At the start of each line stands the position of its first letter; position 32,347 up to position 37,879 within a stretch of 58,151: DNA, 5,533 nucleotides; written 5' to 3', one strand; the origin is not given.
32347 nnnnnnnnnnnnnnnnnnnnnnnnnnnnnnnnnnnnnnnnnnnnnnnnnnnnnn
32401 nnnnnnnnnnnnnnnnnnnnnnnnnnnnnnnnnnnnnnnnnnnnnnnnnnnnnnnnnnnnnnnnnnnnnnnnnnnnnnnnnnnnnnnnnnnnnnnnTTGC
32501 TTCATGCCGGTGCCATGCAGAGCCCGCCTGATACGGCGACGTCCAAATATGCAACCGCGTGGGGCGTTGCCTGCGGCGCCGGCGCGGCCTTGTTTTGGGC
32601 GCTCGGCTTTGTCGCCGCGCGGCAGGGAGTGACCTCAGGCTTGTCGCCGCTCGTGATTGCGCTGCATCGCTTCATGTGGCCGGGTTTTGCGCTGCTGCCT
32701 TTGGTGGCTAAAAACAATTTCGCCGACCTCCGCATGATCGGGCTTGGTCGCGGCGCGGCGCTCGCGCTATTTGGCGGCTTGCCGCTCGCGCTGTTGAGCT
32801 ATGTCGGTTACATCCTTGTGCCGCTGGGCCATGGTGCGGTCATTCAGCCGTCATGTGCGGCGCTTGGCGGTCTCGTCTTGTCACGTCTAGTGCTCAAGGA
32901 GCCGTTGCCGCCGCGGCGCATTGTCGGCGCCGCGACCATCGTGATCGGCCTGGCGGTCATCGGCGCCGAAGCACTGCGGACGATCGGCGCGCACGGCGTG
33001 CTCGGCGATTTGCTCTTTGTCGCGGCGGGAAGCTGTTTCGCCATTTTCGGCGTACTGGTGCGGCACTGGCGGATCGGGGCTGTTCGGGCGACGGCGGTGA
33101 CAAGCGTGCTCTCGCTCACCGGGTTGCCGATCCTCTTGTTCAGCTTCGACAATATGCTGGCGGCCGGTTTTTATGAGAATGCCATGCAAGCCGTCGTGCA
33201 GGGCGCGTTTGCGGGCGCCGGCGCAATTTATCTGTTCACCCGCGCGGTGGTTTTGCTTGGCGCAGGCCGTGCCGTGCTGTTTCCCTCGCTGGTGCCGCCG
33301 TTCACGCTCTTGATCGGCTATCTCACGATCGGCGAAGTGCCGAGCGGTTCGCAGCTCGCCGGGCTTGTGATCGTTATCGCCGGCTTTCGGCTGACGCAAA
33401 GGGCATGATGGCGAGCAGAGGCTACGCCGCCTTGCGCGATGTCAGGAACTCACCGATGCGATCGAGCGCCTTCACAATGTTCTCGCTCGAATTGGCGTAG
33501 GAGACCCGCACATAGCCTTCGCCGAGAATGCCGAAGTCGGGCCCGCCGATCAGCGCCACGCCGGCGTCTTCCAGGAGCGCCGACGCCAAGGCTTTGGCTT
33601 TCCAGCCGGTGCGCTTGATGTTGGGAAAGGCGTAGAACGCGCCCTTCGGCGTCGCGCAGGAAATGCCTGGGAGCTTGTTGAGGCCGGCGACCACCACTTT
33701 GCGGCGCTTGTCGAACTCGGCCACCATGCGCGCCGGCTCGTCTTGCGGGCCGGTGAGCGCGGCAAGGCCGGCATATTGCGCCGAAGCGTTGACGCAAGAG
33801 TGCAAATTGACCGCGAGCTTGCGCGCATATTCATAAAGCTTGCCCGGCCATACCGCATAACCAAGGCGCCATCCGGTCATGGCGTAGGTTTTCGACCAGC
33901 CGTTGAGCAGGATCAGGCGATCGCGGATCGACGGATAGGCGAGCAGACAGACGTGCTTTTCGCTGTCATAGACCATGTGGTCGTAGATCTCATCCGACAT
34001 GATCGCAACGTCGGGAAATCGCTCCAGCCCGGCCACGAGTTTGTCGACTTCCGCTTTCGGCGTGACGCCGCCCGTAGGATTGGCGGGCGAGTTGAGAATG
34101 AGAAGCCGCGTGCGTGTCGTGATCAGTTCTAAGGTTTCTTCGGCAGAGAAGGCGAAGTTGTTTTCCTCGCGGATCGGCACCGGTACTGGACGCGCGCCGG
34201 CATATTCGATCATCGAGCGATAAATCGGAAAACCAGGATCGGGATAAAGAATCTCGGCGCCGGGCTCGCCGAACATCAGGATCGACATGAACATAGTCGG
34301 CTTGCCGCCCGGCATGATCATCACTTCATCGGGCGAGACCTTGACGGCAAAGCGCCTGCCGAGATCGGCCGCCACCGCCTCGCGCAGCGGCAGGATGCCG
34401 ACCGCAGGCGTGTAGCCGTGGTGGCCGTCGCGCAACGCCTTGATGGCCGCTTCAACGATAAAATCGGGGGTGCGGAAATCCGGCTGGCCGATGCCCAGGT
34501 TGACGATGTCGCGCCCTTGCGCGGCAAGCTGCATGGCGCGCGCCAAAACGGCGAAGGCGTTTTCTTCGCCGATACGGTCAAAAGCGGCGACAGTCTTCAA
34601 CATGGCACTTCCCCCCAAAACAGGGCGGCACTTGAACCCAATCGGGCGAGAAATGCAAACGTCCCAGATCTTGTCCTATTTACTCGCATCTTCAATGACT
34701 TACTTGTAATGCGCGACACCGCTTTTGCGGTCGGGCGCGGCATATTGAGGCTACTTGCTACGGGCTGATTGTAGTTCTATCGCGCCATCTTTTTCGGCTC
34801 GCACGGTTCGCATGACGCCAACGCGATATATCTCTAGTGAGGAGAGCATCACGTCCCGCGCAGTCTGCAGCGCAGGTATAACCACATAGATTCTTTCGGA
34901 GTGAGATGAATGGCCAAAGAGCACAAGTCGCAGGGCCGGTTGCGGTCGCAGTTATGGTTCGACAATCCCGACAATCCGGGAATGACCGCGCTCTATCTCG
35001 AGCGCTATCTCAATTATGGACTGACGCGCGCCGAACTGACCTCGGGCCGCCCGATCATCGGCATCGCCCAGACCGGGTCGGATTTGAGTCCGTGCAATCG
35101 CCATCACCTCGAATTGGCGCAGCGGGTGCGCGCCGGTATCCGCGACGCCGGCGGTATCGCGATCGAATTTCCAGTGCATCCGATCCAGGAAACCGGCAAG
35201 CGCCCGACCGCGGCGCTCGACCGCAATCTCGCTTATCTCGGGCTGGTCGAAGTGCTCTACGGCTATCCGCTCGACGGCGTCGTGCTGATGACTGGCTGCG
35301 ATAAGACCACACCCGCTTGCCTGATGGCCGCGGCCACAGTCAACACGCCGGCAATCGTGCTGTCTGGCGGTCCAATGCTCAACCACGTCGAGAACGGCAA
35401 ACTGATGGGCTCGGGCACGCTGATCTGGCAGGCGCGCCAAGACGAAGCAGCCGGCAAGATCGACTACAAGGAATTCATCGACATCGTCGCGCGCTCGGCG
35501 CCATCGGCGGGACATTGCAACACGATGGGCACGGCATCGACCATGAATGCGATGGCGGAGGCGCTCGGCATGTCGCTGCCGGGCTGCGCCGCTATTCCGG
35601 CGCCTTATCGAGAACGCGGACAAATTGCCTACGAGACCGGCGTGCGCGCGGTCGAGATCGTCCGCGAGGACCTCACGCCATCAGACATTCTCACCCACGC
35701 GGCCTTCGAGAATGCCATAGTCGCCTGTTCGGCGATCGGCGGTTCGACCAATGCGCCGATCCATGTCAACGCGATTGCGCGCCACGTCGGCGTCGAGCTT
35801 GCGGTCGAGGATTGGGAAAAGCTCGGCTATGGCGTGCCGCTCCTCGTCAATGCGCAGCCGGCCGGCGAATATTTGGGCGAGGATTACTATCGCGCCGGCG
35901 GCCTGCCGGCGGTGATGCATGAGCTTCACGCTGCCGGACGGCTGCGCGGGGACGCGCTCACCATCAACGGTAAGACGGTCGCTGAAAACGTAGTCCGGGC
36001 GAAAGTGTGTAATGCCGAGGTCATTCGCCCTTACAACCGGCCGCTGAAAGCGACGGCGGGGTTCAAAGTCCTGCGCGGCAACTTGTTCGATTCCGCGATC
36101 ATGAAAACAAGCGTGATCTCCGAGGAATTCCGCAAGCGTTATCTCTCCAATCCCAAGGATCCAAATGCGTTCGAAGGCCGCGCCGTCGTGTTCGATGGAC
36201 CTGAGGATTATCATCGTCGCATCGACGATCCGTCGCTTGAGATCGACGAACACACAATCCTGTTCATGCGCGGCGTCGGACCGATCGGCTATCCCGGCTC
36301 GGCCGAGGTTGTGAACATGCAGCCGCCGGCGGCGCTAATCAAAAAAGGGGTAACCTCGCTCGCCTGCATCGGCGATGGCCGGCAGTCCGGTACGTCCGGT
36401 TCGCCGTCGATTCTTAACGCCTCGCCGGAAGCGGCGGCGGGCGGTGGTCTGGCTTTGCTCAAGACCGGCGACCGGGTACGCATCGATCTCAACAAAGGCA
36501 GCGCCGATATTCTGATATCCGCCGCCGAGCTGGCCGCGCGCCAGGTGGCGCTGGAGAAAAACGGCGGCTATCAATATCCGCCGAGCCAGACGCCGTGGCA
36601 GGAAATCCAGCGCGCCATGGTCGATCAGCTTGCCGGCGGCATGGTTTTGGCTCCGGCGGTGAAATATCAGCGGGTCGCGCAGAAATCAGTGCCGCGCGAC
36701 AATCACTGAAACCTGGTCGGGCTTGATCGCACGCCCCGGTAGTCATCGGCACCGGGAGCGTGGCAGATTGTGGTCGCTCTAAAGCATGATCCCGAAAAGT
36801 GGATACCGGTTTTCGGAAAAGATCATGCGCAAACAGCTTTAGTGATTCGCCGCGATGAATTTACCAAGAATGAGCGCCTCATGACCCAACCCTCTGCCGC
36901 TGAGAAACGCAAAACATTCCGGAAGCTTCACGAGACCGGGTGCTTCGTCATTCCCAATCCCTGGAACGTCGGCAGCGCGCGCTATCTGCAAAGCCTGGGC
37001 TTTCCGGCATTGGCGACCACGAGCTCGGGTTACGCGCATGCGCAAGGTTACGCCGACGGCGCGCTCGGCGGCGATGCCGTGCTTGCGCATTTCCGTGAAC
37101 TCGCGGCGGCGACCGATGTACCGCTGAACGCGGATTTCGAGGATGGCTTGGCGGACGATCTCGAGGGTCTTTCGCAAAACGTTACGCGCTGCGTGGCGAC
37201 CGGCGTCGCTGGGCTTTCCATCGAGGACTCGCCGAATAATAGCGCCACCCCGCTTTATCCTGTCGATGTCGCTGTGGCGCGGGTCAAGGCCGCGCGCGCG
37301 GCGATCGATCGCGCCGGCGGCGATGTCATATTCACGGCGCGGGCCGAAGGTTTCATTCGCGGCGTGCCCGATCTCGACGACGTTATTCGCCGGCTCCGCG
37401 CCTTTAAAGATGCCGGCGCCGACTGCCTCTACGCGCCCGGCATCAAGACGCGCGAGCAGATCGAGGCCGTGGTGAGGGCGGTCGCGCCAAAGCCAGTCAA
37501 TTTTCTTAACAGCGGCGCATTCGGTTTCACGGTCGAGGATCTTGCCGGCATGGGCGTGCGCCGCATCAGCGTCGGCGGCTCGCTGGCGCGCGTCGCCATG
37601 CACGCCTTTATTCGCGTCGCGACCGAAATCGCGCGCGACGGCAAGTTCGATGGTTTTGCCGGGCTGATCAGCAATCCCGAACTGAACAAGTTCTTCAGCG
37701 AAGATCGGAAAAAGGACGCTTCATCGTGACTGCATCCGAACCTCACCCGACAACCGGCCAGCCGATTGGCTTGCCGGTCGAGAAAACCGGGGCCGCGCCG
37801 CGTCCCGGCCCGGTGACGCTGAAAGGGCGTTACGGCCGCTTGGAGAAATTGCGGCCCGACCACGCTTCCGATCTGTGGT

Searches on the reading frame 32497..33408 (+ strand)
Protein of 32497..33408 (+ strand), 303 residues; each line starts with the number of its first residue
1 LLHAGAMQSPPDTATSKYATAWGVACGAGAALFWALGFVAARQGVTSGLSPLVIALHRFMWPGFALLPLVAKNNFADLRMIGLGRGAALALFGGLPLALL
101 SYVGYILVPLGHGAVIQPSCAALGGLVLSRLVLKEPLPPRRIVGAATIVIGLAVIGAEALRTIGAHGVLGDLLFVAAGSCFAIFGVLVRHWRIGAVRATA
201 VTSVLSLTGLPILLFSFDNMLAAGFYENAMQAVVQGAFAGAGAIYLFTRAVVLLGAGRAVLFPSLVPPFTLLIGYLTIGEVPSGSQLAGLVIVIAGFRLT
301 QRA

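Call 85: search_protein_families(library=pfam, proteins=[window:32497-33408:+], max_evalue=0.00001)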
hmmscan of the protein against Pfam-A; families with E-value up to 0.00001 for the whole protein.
window:32497-33408:+ (303 aa): 1 family
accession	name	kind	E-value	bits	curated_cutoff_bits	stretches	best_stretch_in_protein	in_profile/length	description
PF00892.27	EamA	-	5.2e-22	79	28.2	2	22-155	2-133/135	EamA-like transporter family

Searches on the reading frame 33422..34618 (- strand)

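Call 85: search_protein_families(library=pfam, proteins=[window:33422-34618:-], max_evalue=0.00001)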
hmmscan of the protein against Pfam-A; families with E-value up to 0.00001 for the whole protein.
window:33422-34618:- (398 aa): 1 family
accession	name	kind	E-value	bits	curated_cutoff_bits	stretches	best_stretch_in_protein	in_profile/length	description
PF00155.27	Aminotran_1_2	-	1.1e-62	212.8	19.7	1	37-388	2-361/361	Aminotransferase class I and II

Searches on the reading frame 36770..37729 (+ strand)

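Call 86: search_protein_families(library=pfam, proteins=[window:36770-37729:+], max_evalue=0.00001)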
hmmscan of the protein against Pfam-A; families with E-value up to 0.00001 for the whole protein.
window:36770-37729:+ (319 aa): 1 family
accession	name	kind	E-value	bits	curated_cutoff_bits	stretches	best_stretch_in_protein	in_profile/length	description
PF13714.12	PEP_mutase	-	6.9e-70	235.8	31.5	1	50-287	1-239/240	Phosphoenolpyruvate phosphomutase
